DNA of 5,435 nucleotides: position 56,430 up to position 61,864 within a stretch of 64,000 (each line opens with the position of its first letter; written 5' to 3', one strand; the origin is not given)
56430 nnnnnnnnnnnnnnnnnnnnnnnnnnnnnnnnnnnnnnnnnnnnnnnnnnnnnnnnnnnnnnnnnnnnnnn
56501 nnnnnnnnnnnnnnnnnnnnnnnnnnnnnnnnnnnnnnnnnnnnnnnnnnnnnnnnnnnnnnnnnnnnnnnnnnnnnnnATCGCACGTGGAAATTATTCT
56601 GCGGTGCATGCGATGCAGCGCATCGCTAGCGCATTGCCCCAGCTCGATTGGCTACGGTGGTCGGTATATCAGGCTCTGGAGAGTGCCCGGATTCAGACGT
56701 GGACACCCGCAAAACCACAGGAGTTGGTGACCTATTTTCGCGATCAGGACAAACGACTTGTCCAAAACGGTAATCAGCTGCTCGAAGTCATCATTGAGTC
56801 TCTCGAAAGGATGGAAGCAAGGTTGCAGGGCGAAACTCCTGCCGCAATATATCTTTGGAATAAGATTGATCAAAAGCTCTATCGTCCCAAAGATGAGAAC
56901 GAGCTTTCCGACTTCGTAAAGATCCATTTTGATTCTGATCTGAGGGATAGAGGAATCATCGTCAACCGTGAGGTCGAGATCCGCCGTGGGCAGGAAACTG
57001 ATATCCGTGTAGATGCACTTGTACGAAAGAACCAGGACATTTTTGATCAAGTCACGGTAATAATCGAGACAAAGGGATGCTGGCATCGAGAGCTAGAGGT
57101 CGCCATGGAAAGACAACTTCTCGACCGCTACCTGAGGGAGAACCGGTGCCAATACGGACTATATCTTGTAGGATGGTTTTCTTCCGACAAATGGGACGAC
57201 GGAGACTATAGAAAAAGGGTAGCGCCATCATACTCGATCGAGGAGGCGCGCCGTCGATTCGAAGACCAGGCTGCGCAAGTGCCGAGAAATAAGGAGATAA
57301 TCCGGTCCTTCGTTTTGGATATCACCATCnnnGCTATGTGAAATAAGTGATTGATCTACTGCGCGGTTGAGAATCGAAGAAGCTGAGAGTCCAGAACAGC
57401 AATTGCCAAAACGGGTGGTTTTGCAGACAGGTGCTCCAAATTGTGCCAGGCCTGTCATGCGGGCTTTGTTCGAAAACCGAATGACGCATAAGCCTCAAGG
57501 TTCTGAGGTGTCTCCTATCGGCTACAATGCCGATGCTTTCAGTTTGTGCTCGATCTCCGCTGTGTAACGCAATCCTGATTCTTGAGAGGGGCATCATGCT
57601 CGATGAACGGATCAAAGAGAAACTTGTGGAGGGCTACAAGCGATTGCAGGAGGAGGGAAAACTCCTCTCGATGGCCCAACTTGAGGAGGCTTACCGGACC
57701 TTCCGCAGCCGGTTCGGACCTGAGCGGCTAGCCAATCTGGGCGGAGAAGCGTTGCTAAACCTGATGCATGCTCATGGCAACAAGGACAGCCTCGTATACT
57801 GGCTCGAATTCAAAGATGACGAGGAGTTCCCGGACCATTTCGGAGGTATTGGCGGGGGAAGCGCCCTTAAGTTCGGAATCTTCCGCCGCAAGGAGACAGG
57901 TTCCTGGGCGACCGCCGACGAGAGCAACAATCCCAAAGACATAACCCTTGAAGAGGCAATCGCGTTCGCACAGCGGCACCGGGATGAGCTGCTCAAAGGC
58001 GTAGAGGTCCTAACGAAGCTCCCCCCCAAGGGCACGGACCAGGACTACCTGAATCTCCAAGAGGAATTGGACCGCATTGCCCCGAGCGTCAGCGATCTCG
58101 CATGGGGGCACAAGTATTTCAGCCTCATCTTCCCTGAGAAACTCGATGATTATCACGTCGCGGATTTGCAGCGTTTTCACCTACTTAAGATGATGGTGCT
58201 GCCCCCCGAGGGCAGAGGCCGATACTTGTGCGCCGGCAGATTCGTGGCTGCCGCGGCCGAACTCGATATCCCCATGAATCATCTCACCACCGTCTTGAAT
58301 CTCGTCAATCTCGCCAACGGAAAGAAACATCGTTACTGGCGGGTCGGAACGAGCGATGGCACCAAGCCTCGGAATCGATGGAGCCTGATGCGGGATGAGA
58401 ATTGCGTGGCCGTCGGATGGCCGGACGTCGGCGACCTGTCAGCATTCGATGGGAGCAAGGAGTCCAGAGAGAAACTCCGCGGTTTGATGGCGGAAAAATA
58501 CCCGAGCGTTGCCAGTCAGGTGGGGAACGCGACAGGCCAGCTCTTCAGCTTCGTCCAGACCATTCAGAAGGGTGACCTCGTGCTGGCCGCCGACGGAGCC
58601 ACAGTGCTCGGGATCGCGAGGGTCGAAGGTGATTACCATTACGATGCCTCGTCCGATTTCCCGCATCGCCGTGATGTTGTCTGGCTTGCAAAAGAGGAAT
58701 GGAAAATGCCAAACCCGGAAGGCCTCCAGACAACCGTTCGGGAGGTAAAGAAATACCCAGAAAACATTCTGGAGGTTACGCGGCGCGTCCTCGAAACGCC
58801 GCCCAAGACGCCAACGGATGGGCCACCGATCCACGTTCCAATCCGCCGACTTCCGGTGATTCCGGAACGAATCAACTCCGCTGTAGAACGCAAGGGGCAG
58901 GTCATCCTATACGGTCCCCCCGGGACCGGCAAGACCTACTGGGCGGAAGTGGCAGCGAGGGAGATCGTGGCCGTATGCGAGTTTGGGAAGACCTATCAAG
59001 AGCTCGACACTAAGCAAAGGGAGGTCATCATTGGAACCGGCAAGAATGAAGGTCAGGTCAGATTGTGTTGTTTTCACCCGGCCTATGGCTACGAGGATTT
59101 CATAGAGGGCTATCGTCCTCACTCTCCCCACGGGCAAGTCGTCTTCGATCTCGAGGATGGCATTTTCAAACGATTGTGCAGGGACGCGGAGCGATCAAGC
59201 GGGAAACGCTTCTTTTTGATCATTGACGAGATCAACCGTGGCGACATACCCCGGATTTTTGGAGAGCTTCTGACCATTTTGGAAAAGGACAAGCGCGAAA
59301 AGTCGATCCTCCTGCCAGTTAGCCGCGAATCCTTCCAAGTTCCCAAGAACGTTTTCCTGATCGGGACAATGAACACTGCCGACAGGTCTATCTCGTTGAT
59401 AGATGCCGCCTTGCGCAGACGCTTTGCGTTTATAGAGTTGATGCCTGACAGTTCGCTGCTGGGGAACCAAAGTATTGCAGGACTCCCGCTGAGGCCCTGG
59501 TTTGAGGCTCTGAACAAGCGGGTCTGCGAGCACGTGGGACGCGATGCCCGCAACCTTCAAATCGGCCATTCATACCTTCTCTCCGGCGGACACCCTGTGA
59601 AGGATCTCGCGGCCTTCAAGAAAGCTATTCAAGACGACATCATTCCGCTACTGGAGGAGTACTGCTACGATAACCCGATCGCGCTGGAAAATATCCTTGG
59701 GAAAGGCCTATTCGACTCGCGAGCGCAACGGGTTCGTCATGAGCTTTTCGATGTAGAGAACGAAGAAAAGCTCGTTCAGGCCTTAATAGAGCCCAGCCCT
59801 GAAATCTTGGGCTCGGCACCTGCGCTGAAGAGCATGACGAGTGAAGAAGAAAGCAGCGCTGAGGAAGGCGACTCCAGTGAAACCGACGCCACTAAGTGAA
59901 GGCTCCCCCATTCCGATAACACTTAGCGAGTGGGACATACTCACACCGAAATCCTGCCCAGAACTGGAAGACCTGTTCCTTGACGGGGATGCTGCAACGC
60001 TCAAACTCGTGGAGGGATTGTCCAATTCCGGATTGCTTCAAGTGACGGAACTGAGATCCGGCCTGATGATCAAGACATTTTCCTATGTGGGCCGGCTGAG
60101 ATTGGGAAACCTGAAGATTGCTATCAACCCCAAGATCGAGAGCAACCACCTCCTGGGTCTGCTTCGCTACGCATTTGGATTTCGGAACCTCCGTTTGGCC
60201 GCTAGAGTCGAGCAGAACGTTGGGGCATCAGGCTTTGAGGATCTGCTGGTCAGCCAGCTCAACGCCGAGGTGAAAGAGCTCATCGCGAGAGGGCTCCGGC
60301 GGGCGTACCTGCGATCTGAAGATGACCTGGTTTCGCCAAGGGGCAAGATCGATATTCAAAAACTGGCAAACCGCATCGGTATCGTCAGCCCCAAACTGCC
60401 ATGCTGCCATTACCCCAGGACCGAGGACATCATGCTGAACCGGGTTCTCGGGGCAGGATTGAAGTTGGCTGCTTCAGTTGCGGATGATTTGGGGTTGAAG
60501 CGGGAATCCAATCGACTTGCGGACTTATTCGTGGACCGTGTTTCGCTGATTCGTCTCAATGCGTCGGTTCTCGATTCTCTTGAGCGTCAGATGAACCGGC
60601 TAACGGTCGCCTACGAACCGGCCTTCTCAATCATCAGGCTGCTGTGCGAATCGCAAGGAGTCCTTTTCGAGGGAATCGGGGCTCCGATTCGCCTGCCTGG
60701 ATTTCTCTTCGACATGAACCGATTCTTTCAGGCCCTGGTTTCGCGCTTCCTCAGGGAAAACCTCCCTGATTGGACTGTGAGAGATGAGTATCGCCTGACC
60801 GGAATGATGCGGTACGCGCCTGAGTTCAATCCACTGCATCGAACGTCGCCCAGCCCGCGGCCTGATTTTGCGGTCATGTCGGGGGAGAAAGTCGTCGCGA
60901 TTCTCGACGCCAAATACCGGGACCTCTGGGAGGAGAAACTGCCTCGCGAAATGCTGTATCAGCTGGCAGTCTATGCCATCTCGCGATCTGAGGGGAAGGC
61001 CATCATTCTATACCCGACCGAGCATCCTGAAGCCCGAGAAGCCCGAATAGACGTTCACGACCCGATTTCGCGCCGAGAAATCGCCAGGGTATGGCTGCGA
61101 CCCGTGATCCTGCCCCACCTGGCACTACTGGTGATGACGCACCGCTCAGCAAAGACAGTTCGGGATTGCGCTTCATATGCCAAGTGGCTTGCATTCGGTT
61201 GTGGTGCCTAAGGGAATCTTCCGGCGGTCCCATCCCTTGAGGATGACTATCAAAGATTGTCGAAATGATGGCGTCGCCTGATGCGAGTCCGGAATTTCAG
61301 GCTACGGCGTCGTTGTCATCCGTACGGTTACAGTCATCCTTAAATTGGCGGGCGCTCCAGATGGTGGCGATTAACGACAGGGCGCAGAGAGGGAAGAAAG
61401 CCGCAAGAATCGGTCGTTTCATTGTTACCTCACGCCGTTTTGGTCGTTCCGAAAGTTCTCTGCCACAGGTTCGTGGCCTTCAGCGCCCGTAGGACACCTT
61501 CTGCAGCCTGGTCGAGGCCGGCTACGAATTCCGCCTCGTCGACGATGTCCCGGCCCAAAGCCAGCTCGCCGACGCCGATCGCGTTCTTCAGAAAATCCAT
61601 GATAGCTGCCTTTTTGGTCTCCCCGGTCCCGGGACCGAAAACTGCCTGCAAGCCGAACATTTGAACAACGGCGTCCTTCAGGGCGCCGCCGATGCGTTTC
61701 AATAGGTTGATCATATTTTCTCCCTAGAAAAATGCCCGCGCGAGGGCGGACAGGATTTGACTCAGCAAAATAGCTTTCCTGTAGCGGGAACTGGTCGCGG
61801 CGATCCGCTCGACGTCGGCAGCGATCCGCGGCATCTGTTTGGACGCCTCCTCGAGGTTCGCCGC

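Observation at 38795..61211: ~22 kb defence cargo sits in the rexAB-like position directly downstream of, and co-oriented with, the cI-type repressor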

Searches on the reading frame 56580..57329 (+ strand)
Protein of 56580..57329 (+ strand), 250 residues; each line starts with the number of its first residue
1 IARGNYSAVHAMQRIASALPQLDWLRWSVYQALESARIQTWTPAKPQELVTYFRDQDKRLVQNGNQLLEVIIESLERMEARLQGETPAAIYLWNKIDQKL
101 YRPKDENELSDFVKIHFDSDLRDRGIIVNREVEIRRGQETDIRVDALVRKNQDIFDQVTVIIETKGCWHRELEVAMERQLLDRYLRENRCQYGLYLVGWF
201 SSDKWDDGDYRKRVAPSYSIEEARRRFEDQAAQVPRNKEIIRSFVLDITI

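Call 113: search_solved_structures(query=window:56730-57329:+, max_evalue=10)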
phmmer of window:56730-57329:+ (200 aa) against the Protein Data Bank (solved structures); distinct sequences matched with E-value up to 10: 2.
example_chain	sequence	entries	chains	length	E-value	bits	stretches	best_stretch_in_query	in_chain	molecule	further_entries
5gp9_A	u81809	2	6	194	0.055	16.4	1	51-135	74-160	Transcriptional regulator (TetR/AcrR family)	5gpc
5gpa_A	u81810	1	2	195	0.062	16.2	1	52-135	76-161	Transcriptional regulator (TetR/AcrR family)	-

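Call 119: predict_structure(protein=window:56580-57329:+)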
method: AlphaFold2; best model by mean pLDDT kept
length: 250 residues; sequences in the alignment: 1
mean_pLDDT: 40.0   pTM: 0.28
mean pLDDT of the five models: 40.0, 34.6, 33.9, 31.6, 31.3
residues with pLDDT >= 90: 0; 70-90: 0; 50-70: 13; < 50: 237
segments of 3 or more residues with pLDDT < 50: 1-141, 145-183, 188-223, 230-250
pLDDT, mean of each block of 10 residues (from residue 1): 30 38 42 35 37 40 42 44 39 35 33 36 43 43 48 41 44 36 49 40 37 37 51 43 36
secondary structure, 60 per line:
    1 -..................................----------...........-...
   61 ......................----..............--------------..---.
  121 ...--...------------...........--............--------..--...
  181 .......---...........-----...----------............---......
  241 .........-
elements in order: H2-35 H46-56 H58-82 H87-100 H120-123 E126-128 E141-151 E154-165 H178-187 E191-201 H220-231 H235-249

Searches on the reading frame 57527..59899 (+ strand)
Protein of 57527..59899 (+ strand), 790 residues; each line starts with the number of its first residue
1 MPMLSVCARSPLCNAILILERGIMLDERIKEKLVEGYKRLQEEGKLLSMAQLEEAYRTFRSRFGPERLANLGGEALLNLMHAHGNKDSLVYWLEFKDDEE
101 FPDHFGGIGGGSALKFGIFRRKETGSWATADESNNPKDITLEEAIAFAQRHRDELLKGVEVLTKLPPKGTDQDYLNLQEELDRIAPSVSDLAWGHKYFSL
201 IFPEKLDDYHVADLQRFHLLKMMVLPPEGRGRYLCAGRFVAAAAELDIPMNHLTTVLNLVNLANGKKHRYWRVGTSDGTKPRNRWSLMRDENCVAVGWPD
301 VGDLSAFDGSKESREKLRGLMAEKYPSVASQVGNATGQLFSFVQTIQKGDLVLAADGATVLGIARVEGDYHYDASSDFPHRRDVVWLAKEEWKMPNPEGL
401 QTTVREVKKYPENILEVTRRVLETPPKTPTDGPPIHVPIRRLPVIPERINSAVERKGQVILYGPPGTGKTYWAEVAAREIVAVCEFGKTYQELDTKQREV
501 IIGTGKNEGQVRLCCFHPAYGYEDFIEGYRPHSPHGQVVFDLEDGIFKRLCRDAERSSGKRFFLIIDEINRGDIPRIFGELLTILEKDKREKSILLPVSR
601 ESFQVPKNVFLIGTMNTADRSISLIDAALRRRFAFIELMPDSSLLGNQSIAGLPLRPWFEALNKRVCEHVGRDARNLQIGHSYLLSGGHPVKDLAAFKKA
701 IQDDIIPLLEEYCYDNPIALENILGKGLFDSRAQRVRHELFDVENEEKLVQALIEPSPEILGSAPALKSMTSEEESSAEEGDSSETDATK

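Call 6: search_protein_families(library=pfam, proteins=[window:57527-59899:+], max_evalue=0.01)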
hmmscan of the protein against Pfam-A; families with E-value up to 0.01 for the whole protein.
window:57527-59899:+ (790 aa): 7 families
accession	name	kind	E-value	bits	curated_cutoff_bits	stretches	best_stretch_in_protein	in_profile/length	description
PF07728.20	AAA_5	-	2e-14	54.2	22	1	459-633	2-139/139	AAA domain (dynein-related subfamily)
PF00004.35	AAA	-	4.5e-08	34.1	21.2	1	459-638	1-128/131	ATPase family associated with various cellular activities (AAA)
PF13401.12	AAA_22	-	0.0019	18.9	27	1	455-587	4-110/130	AAA domain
PF13191.12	AAA_16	-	0.0055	17.6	32.6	0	455-481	23-49/167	AAA ATPase domain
PF13481.12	AAA_25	-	0.0058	16.7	27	0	447-504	24-79/195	AAA domain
PF13479.12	AAA_24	-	0.0064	16.8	27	0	458-495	4-39/195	AAA domain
PF05496.18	RuvB_N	-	0.008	16.4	27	0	455-483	32-60/159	Holliday junction DNA helicase RuvB P-loop domain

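Call 7: search_protein_families(library=padloc, proteins=[window:57527-59899:+], max_evalue=0.001)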
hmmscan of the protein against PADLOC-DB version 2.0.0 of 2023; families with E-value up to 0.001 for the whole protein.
window:57527-59899:+ (790 aa): 9 families
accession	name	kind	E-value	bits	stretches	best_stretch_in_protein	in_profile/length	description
PDLC03547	REase_II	-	2.2e-14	51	1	507-635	287-440/585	Type II restriction enzyme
PDLC04824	PDC-S02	-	3.6e-14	50.7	1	288-419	19-159/308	-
PDLC04819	PDC-S02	-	4.1e-14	50.5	1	285-389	17-122/334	-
PDLC04815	PDC-S02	-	6.5e-14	50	1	289-389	19-119/346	-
PDLC03448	REase_II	-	1.1e-12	44.9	2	289-391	280-383/857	Type II restriction enzyme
PDLC04806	PDC-S02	-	1.9e-10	38.6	1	290-404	20-138/324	-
PDLC04799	PDC-S02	-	8e-09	33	1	312-389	45-123/308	-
PDLC02196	IetA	-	0.0001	19.9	1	452-480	118-146/374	-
PDLC04232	IetA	-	0.00084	16.8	0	452-481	112-141/330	-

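Call 37: search_protein_families(library=ncbifam, proteins=[window:57527-59899:+], max_evalue=0.01)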
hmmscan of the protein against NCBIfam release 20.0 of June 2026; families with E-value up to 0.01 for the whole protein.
window:57527-59899:+ (790 aa): 7 families
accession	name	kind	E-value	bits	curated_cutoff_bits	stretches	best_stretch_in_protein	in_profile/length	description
NF008457.0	PRK11331.1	equivalog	8.1e-43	146.8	637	1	456-724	194-452/459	5-methylcytosine-specific restriction enzyme subunit McrB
NF042959.1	IteA_antiphage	equivalog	0.0017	17.6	510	0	454-479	123-148/367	anti-phage ATPase IteA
NF003229.0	PRK04195.1-5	equivalog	0.0037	16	280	1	456-480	44-68/413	replication factor C large subunit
NF000868.0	PRK00080.1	equivalog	0.0054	15.7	282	1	456-484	51-79/330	Holliday junction branch migration DNA helicase RuvB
TIGR00635.1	ruvB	equivalog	0.0061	15.6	299.05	0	455-484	29-58/305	Holliday junction branch migration DNA helicase RuvB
TIGR01243.1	CDC48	subfamily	0.0086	14.4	802.65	0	452-482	208-238/733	CDC48 family AAA ATPase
NF038214.1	IS21_help_AAA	equivalog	0.0095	15.6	200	0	453-479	87-113/232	IS21-like element helper ATPase IstB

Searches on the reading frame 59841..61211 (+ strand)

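Call 6: search_protein_families(library=pfam, proteins=[window:59841-61211:+], max_evalue=0.01)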
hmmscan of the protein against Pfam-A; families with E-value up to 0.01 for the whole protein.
window:59841-61211:+ (456 aa): 1 family
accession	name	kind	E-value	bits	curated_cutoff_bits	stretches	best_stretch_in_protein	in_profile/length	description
PF10117.15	McrBC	-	7.3e-32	111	23.9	1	77-392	1-318/318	McrBC 5-methylcytosine restriction system component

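Call 7: search_protein_families(library=padloc, proteins=[window:59841-61211:+], max_evalue=0.001)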
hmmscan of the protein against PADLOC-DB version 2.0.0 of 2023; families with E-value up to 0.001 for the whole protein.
window:59841-61211:+ (456 aa): 0 families

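Call 37: search_protein_families(library=ncbifam, proteins=[window:59841-61211:+], max_evalue=0.01)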
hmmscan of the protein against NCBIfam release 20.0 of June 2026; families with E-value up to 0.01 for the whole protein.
window:59841-61211:+ (456 aa): 1 family
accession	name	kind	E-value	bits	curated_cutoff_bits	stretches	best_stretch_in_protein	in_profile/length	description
NF007277.0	PRK09736.1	equivalog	4.7e-18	65.4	338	1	104-384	12-294/353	5-methylcytosine-specific restriction endonuclease system specificity protein McrC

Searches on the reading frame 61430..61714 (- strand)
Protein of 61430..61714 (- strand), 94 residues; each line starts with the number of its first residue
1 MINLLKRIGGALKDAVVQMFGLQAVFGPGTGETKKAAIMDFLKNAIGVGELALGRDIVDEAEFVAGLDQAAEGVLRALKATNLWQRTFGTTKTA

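Call 22: search_protein_families(library=phrogs, proteins=[window:61430-61714:-], max_evalue=0.01)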
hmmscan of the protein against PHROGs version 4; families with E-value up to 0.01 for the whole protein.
window:61430-61714:- (94 aa): 0 families

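Call 67: find_encoding_contigs(protein=window:61430-61714:-, flank=10000, max_places=3)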
Protein window:61430-61714:- (94 aa): no gene with exactly this product is on record in the collection.

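Call 84: find_related_loci(query=window:61430-61714:-, collection=viral_contigs, flank=10000)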
Query window:61430-61714:- (94 aa) in viral_contigs; peptide patterns used: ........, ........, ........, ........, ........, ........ (x = any residue, [..] = any of these).
42 stretches matched a pattern; 2 encode a relative of the query (tblastn E <= 1e-3); 2 distinct loci.
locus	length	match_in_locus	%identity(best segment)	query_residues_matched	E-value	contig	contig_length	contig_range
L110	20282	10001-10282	89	1-94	9e-54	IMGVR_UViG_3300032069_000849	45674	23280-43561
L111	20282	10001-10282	89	1-94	2e-53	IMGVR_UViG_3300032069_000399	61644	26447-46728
